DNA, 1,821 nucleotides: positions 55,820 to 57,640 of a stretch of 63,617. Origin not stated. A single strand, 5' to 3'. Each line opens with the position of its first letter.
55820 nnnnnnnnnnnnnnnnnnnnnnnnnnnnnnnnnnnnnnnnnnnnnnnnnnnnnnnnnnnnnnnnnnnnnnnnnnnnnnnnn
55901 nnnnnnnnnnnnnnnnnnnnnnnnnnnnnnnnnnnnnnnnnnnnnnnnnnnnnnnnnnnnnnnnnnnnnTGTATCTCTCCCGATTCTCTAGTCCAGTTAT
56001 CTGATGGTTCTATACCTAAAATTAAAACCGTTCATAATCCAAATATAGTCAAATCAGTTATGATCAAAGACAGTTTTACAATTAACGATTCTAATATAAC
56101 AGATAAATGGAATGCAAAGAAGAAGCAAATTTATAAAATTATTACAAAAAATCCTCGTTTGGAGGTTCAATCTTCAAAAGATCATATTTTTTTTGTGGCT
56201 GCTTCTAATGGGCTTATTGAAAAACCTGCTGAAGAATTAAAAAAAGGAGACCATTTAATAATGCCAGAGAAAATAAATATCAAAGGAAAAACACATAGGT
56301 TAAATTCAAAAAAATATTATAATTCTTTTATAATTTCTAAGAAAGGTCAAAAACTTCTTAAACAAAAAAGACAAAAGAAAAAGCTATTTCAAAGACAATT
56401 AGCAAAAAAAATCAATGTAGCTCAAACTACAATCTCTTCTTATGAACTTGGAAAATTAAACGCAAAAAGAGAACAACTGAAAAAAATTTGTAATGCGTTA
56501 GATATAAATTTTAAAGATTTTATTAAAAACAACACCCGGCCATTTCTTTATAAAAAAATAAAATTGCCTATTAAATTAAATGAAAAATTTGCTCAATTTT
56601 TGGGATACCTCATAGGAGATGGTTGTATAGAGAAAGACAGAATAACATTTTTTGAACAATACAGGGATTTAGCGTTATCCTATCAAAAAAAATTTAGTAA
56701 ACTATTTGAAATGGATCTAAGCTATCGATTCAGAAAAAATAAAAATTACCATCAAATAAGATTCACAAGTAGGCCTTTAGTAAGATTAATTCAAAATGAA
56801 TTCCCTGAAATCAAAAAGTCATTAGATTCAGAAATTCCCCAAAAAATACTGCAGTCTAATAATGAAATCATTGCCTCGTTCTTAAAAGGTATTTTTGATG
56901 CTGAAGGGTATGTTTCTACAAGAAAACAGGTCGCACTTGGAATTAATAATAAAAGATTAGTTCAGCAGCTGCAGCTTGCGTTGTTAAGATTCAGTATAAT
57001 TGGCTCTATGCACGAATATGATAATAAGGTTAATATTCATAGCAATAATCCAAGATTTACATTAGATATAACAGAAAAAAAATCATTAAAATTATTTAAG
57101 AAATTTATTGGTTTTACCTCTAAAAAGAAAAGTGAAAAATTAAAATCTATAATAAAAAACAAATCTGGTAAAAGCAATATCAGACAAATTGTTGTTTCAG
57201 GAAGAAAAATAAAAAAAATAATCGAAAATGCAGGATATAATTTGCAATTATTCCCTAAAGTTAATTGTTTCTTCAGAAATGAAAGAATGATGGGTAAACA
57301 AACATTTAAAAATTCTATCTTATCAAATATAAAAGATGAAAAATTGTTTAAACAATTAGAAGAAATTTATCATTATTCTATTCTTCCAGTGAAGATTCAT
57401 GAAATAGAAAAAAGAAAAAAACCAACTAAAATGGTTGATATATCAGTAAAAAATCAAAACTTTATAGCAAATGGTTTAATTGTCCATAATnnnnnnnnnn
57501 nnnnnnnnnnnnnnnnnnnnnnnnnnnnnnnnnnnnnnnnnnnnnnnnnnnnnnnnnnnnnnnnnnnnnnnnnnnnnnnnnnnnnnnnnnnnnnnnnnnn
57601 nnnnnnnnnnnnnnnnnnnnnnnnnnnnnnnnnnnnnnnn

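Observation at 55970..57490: Intein splits the catalytic GGQ loop of aRF1 and carries an extra XRE-type HTH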

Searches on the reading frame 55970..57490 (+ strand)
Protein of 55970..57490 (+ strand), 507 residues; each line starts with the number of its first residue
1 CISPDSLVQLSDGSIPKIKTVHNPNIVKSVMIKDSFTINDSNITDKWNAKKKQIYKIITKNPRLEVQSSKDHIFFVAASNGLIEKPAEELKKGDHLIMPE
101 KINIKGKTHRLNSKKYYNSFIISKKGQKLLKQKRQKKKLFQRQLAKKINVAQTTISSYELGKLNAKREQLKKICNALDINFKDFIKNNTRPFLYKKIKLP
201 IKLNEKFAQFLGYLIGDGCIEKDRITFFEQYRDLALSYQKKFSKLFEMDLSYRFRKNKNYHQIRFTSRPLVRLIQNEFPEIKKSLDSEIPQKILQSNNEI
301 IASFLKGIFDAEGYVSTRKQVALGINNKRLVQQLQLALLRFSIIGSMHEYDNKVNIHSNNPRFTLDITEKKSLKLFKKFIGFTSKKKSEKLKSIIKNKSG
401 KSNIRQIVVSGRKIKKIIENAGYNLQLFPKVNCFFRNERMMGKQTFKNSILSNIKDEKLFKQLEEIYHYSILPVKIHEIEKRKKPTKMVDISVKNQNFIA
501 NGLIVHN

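Call 4: search_protein_families(library=pfam, proteins=[window:55970-57490:+], max_evalue=0.1)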
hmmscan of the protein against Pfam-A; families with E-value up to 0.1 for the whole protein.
window:55970-57490:+ (507 aa): 10 families
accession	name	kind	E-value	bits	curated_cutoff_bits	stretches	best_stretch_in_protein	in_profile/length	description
PF14890.11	Intein_splicing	-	1.2e-22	80.8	35.8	1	30-507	24-155/155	Intein splicing domain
PF14528.11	LAGLIDADG_3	-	2.4e-14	53.8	22.5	1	300-381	2-82/82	LAGLIDADG-like domain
PF01381.28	HTH_3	-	9.4e-12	45.2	23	1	130-183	1-54/55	Helix-turn-helix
PF12844.13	HTH_19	-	4.2e-07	30.2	30.2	1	128-187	2-61/64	Helix-turn-helix domain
PF13443.12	HTH_26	-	6.3e-06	26.8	22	1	130-186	2-59/63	Cro/C1-type HTH DNA-binding domain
PF13560.12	HTH_31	-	0.00012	22.7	27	1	129-178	5-55/64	Helix-turn-helix domain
PF04761.17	Phage_Treg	-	0.032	14.8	25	0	474-504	14-43/61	Lactococcus bacteriophage putative transcription regulator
PF01079.26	Hint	-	0.033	14.2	29.7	1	1-98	13-116/213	Hint module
PF13744.12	HTH_37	-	0.044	14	27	0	130-164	23-57/80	Helix-turn-helix domain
PF13412.12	HTH_24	-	0.059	13.4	21.9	0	141-158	20-37/48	Winged helix-turn-helix DNA-binding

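Call 5: search_protein_families(library=ncbifam, proteins=[window:55970-57490:+], max_evalue=0.1)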
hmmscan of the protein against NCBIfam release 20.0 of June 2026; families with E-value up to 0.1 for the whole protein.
window:55970-57490:+ (507 aa): 25 families
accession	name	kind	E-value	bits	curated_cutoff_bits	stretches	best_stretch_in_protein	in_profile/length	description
NF011418.0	PRK14845.1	equivalog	3.7e-21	74.7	756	1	46-408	84-324/1049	translation initiation factor IF-2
NF005852.0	PRK07773.1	equivalog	8.6e-18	64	780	2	207-507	508-826/886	replicative DNA helicase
NF006207.0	PRK08332.1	equivalog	2.1e-14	51.8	2400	1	51-481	380-661/1684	vitamin B12-dependent ribonucleotide reductase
NF011491.0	PRK14898.1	equivalog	1.8e-13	49.5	783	1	52-456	150-481/860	DNA-directed RNA polymerase subunit A''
NF045703.1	rSAM_Tes_intein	exception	8.4e-13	47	1700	1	50-404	227-568/1040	tetraether lipid synthase Tes, intein-containing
NF038098.1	GyrA_w_intein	exception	4.5e-12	44.7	1850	1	208-507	240-537/1232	intein-containing DNA gyrase subunit A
NF011287.0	PRK14698.1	equivalog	1.4e-10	39.9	1238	1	178-319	362-504/1017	V-type ATP synthase subunit A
NF047948.1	male_kill_WMK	equivalog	4.7e-09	36.1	300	1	29-188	58-225/300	WO male-killing family protein Wmk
NF041951.1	phage_RstR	subfamily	7.7e-09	35.8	80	1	128-188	5-65/108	RstR family transcriptional repressor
NF038162.1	RtcB_rel_intein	exception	1.1e-08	33.5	1150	1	1-507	95-578/961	intein-containing RtcB family protein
TIGR03070.1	couple_hipB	subfamily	5.7e-07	29.4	71.65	1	129-179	6-56/58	type II toxin-antitoxin system Y4mF family antitoxin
NF007271.0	PRK09726.1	equivalog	2.3e-06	27.5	79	1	129-189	16-76/88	type II toxin-antitoxin system antitoxin HipB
TIGR00270.2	TIGR00270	equivalog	6.8e-06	26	110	1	121-183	71-133/159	multiprotein bridging factor aMBF1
NF038136.1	rSAM_Rv_intein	exception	1.6e-05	24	700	1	1-507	76-334/574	intein-containing Rv2578c family radical SAM protein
TIGR01443.1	intein_Cterm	domain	1.9e-05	24.7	15.6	1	490-507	4-23/24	intein C-terminal splicing region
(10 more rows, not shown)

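Call 8: find_homologous_proteins(query=window:55970-57490:+, max_evalue=0.00001)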
Query window:55970-57490:+ (507 aa): 342 proteins with E <= 0.00001 among 8000 candidates; the best 120 are listed.
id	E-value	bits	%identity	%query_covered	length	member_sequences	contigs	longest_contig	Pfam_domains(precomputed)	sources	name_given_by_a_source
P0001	0.0e+0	1087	100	100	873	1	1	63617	PF03465.21,PF03464.21,PF12844.14,PF18854.7,PF01381.29,PF14528.12,PF18859.7,PF13443.13,PF14890.12,PF03463.21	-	-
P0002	6.7e-232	789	71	100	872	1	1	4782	PF03465.21,PF03464.21,PF12844.14,PF18854.7,PF01381.29,PF14528.12,PF18859.7,PF14890.12,PF03463.21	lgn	-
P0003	4.9e-227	773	70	100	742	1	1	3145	PF03465.21,PF03464.21,PF01381.29,PF14528.12,PF14890.12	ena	-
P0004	5.8e-223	759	69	100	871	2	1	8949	PF03465.21,PF03464.21,PF12844.14,PF01381.29,PF14528.12,PF14890.12,PF03463.21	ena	-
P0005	2.0e-222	757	68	100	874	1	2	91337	PF03465.21,PF03464.21,PF18854.7,PF01381.29,PF14528.12,PF18859.7,PF13560.13,PF14890.12,PF03463.21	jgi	-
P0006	4.1e-221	753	68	100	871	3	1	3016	PF03465.21,PF03464.21,PF12844.14,PF01381.29,PF14528.12,PF13560.13,PF14890.12,PF03463.21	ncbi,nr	ncbi:MAG: helix-turn-helix domain-containing protein [Nanoarchaeota archaeon]|nr:helix-turn-helix do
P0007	1.6e-220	751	68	100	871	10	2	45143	PF03465.21,PF03464.21,PF12844.14,PF01381.29,PF14528.12,PF13560.13,PF14890.12,PF03463.21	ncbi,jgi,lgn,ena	-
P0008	5.4e-216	736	67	100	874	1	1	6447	PF03465.21,PF03464.21,PF01381.29,PF14528.12,PF13560.13,PF14890.12,PF03463.21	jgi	jgi:peptide subunit release factor 1 (eRF1)/intein/homing endonuclease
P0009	3.6e-215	733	66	100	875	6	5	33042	PF03465.21,PF03464.21,PF01381.29,PF14528.12,PF13560.13,PF14890.12,PF03463.21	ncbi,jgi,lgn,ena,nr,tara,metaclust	ncbi:MAG: LAGLIDADG family homing endonuclease [Candidatus Woesearchaeota archaeon]|jgi:peptide subu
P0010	9.3e-213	726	64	100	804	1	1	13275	PF03465.21,PF03464.21,PF18854.7,PF01381.29,PF14528.12,PF18859.7,PF13560.13,PF13443.13,PF14890.12,PF03463.21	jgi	-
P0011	1.0e-212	725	67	100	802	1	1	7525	PF03465.21,PF03464.21,PF12844.14,PF18854.7,PF01381.29,PF14528.12,PF18859.7,PF14890.12,PF03463.21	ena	-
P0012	3.1e-212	724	67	100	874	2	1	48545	PF03465.21,PF03464.21,PF18854.7,PF01381.29,PF14528.12,PF14890.12,PF03463.21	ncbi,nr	ncbi:helix-turn-helix domain-containing protein [Candidatus Woesearchaeota archaeon]|nr:helix-turn-h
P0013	3.8e-212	724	65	100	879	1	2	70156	PF03465.21,PF03464.21,PF01381.29,PF14528.12,PF14890.12,PF03463.21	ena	-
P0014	2.7e-209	714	67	100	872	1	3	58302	PF03465.21,PF01248.32,PF03464.21,PF01381.29,PF14528.12,PF14890.12,PF03463.21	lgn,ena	-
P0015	2.7e-209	714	65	100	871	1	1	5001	PF03465.21,PF03464.21,PF18854.7,PF01381.29,PF14528.12,PF13560.13,PF14890.12,PF03463.21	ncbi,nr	ncbi:helix-turn-helix domain-containing protein [Candidatus Woesearchaeota archaeon]|nr:helix-turn-h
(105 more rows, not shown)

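Call 24: search_protein_representatives(protein=window:55970-57490:+)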
Query: 507 residues. Proteins with E-value up to 0.001 (for the whole library): 3932; up to 1e-10: 722; up to 1e-30: 88. The best 150 are listed.
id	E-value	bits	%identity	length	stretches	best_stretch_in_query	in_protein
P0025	8.8e-202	687.6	64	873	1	2-507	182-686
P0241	1.5e-140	485.8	49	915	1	1-507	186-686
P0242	4.5e-138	477.6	48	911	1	1-507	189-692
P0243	7.3e-135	467.0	62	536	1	5-353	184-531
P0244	1.3e-131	456.3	49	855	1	1-507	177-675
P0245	3.9e-128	444.8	43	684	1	1-505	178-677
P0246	3.4e-125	435.1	43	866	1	3-507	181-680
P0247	8.1e-125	433.9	45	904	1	1-507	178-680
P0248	3.4e-115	402.2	43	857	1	1-507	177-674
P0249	1.3e-114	400.2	46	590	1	1-507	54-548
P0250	5.2e-110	385.1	51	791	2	196-507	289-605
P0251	8.2e-110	384.4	50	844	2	196-507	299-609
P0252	2.8e-109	382.7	43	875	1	1-507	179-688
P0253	3.3e-109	382.4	46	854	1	1-507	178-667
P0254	2.3e-108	379.7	53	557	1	140-507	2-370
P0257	1.3e-103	363.9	39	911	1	1-507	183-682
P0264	3.1e-79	283.6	35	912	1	1-507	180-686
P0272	9.1e-62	226.0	31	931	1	2-507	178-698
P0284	1.0e-52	196.1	29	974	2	1-455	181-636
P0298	1.5e-44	169.3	34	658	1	1-507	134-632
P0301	2.7e-42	161.8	28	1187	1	1-507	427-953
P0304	4.5e-39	151.2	32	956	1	1-507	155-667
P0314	4.2e-35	138.1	28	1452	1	1-507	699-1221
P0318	6.3e-34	134.2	29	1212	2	1-480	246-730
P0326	2.5e-31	125.7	28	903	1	1-507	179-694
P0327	9.0e-31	123.8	27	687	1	1-507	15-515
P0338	1.7e-29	119.6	33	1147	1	1-507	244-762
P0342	7.6e-29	117.5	27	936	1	1-507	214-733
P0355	5.3e-27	111.4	32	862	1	1-407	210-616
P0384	1.3e-23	100.2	29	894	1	1-507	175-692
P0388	3.6e-23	98.8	31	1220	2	1-418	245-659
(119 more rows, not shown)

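Call 26: search_protein_families(library=pfam, proteins=[P0298, P0304, P0318, P0326, P0327, P0338, P0342, P0355, P0384, P0388], max_evalue=0.001)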
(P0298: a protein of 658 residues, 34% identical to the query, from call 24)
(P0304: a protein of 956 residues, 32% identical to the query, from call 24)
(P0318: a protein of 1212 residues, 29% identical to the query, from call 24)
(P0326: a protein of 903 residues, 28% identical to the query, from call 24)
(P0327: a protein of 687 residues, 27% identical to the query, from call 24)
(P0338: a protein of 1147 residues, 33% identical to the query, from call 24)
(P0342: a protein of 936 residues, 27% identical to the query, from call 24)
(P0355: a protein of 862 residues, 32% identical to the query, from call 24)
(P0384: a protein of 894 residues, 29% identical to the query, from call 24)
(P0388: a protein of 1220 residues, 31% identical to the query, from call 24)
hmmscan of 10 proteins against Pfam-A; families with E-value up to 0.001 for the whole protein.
P0298 (658 aa): 5 families
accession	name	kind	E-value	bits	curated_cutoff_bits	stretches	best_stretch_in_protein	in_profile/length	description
PF14528.11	LAGLIDADG_3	-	6.8e-21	74.8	22.5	2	430-501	2-82/82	LAGLIDADG-like domain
PF14890.11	Intein_splicing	-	1.5e-20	74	35.8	1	181-632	46-155/155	Intein splicing domain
PF02272.25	DHHA1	-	6.4e-07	30.2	25.9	1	76-133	18-75/102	DHHA1 domain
PF01381.28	HTH_3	-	1.1e-06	29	23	1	259-312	1-54/55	Helix-turn-helix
PF12844.13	HTH_19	-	3e-05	24.3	30.2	1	259-311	4-56/64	Helix-turn-helix domain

P0304 (956 aa): 7 families
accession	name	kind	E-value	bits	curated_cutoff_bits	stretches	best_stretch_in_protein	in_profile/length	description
PF14528.11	LAGLIDADG_3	-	6.6e-22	78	22.5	1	449-526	2-82/82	LAGLIDADG-like domain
PF14890.11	Intein_splicing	-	1.1e-17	64.7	35.8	1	182-667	24-155/155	Intein splicing domain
PF01381.28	HTH_3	-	7.6e-09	35.9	23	1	280-331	1-53/55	Helix-turn-helix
PF12844.13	HTH_19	-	5.5e-06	26.6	30.2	1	280-332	4-57/64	Helix-turn-helix domain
PF12706.13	Lactamase_B_2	-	6.4e-06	26.3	27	1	53-154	24-112/200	Beta-lactamase superfamily domain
PF07521.17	RMMBL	-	0.0003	21.2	21.6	1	903-934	11-43/63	Zn-dependent metallo-hydrolase RNA specificity domain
PF00753.33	Lactamase_B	-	0.00086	19.7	22.7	0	54-72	39-57/196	Metallo-beta-lactamase superfamily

P0318 (1212 aa): 11 families
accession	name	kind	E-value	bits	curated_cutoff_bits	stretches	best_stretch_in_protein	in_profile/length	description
PF10996.14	Beta-Casp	-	4.2e-29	102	27.7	1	999-1120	1-120/120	Beta-Casp domain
PF14890.11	Intein_splicing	-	2.3e-24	86.4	35.8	1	253-825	1-155/155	Intein splicing domain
PF17214.9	KH_TffA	-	1.9e-19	69.8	22.6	1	3-69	2-68/68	Transcription termination factor FttA, KH domain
PF07521.17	RMMBL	-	1e-18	67.5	21.6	1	1140-1203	2-63/63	Zn-dependent metallo-hydrolase RNA specificity domain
PF14528.11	LAGLIDADG_3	-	1.5e-14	54.4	22.5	1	550-631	2-82/82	LAGLIDADG-like domain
PF00753.33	Lactamase_B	-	2.5e-11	44.3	22.7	1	190-246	5-57/196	Metallo-beta-lactamase superfamily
PF13560.12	HTH_31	-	5.2e-11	43.1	27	1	373-427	6-61/64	Helix-turn-helix domain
PF01381.28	HTH_3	-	1.4e-10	41.5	23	1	373-427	1-55/55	Helix-turn-helix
PF12706.13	Lactamase_B_2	-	1.1e-08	35.4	27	1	202-260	2-58/200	Beta-lactamase superfamily domain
PF16661.11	Lactamase_B_6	-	2.9e-07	30.5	27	0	835-943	63-174/193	Metallo-beta-lactamase superfamily domain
PF13483.12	Lactamase_B_3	-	0.00026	21.4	24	1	189-249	5-53/160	Beta-lactamase superfamily domain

P0326 (903 aa): 2 families
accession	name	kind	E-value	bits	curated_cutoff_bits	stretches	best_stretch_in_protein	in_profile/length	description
PF14890.11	Intein_splicing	-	3.3e-28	98.9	35.8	1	186-694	2-155/155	Intein splicing domain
PF14528.11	LAGLIDADG_3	-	3e-19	69.5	22.5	1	479-557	2-82/82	LAGLIDADG-like domain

P0327 (687 aa): 5 families
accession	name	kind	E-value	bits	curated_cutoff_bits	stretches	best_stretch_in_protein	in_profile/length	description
PF21180.3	TOP6A-Spo11_Toprim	-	4.1e-48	164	24.1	1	517-674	8-169/170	Topoisomerase 6 subunit A/Spo11, Toprim domain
PF14890.11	Intein_splicing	-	6.6e-21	75.2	35.8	1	28-515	11-155/155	Intein splicing domain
PF14528.11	LAGLIDADG_3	-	1.9e-18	66.9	22.5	1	317-392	4-82/82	LAGLIDADG-like domain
PF01381.28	HTH_3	-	1e-08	35.5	23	1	146-193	4-51/55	Helix-turn-helix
PF13560.12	HTH_31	-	0.00038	21.1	27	1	146-186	9-50/64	Helix-turn-helix domain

P0338 (1147 aa): 10 families
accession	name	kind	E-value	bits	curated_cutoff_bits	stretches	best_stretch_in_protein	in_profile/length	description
PF14890.11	Intein_splicing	-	1.3e-30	106.7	35.8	1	251-762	1-155/155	Intein splicing domain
PF10996.14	Beta-Casp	-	2.1e-27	96.5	27.7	1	937-1061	2-120/120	Beta-Casp domain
PF17214.9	KH_TffA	-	1.3e-16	60.7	22.6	1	3-65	5-67/68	Transcription termination factor FttA, KH domain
PF14528.11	LAGLIDADG_3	-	7.6e-16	58.6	22.5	1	550-624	3-82/82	LAGLIDADG-like domain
PF16661.11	Lactamase_B_6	-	8.7e-13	48.5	27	1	771-878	62-172/193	Metallo-beta-lactamase superfamily domain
PF07521.17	RMMBL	-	1.2e-12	48.1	21.6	1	1075-1135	2-60/63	Zn-dependent metallo-hydrolase RNA specificity domain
PF00753.33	Lactamase_B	-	1.3e-10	42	22.7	1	189-244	4-57/196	Metallo-beta-lactamase superfamily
PF12706.13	Lactamase_B_2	-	2.7e-07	30.8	27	1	202-244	2-44/200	Beta-lactamase superfamily domain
PF01381.28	HTH_3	-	1.1e-05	25.8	23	1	373-419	1-48/55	Helix-turn-helix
PF07650.23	KH_2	-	9.9e-05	22.5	22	1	82-122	13-53/78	KH domain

P0342 (936 aa): 3 families
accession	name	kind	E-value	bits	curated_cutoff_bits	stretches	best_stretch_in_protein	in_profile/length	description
PF14890.11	Intein_splicing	-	8.8e-25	87.8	35.8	1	222-733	2-155/155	Intein splicing domain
PF14528.11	LAGLIDADG_3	-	4.3e-24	85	22.5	1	519-595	3-82/82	LAGLIDADG-like domain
PF01381.28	HTH_3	-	5.7e-05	23.5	23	1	343-397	1-54/55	Helix-turn-helix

P0355 (862 aa): 4 families
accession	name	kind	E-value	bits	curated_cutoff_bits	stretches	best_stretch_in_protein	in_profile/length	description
PF14528.11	LAGLIDADG_3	-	1.6e-21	76.8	22.5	2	511-588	2-82/82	LAGLIDADG-like domain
PF14890.11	Intein_splicing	-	6.2e-19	68.8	35.8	1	217-657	1-155/155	Intein splicing domain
PF01381.28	HTH_3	-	1.3e-07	32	23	1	338-385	1-48/55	Helix-turn-helix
PF12844.13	HTH_19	-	0.00032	21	30.2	1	337-394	3-60/64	Helix-turn-helix domain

P0384 (894 aa): 2 families
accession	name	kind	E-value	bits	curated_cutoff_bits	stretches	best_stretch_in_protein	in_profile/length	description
PF14890.11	Intein_splicing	-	1.5e-25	90.2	35.8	1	198-692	21-155/155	Intein splicing domain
PF14528.11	LAGLIDADG_3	-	1.2e-23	83.6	22.5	2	476-552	2-81/82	LAGLIDADG-like domain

P0388 (1220 aa): 14 families
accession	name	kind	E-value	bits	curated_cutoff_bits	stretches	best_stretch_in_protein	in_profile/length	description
PF10996.14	Beta-Casp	-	9.2e-33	113.8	27.7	1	1005-1129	1-120/120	Beta-Casp domain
PF17214.9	KH_TffA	-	1e-23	83.5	22.6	1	6-71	3-68/68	Transcription termination factor FttA, KH domain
PF14890.11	Intein_splicing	-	4.6e-17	62.7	35.8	1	252-831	1-155/155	Intein splicing domain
PF07521.17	RMMBL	-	9.1e-17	61.3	21.6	1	1148-1209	2-61/63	Zn-dependent metallo-hydrolase RNA specificity domain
PF14528.11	LAGLIDADG_3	-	1.6e-14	54.3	22.5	1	550-619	5-82/82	LAGLIDADG-like domain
PF01381.28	HTH_3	-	4.2e-13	49.5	23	1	380-433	2-55/55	Helix-turn-helix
PF16661.11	Lactamase_B_6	-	1.3e-10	41.5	27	1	834-949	52-174/193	Metallo-beta-lactamase superfamily domain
PF00753.33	Lactamase_B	-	5.6e-07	30.1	22.7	1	194-245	5-57/196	Metallo-beta-lactamase superfamily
PF12706.13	Lactamase_B_2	-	1.8e-06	28.2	27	1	207-245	3-44/200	Beta-lactamase superfamily domain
PF12844.13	HTH_19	-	2.4e-06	27.8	30.2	1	379-436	4-61/64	Helix-turn-helix domain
PF13560.12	HTH_31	-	3.1e-06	27.8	27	1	377-431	4-59/64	Helix-turn-helix domain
PF07650.23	KH_2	-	9.7e-05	22.6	22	1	101-127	27-53/78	KH domain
PF13443.12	HTH_26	-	0.00019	22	22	0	380-432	3-56/63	Cro/C1-type HTH DNA-binding domain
PF13483.12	Lactamase_B_3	-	0.00061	20.2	24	0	193-250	5-55/160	Beta-lactamase superfamily domain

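Call 27: predict_structure(alignment_id=A1)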
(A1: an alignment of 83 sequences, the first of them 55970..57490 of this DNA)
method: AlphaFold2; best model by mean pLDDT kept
length: 507 residues; sequences in the alignment: 83
mean_pLDDT: 94.5   pTM: 0.92
mean pLDDT of the five models: 94.5, 94.3, 94.1, 93.7, 93.4
residues with pLDDT >= 90: 461; 70-90: 41; 50-70: 5; < 50: 0
segments of 3 or more residues with pLDDT < 50: none
pLDDT, mean of each block of 10 residues (from residue 1): 95 97 95 87 95 96 95 93 95 97 96 95 97 97 96 95 94 97 96 92 98 96 95 96 97 95 97 97 92 98 98 93 94 98 95 71 94 98 96 95 93 95 87 92 94 94 95 97 93 95 94
secondary structure, 60 per line:
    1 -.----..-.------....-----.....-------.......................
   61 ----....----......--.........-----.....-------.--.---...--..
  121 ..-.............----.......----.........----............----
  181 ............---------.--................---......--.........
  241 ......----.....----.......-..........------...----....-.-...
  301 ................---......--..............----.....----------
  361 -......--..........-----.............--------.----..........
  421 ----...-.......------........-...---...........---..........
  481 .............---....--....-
elements in order: E26-30 E38-60 E65-68 E73-78 E81-86 E95-99 E119-122 H124-136 H141-147 H152-160 H167-176 H181-188 E189-192 H205-217 E218-220 E224-229 H232-246 E251-255 E260-266 H268-277 H291-294 H298-312 E313-316 E320-325 H328-341 E346-350 E362-367 H370-379 H385-397 H411-420 H429-435 H443-449 H457-467 E471-493 E497-500 E503-506
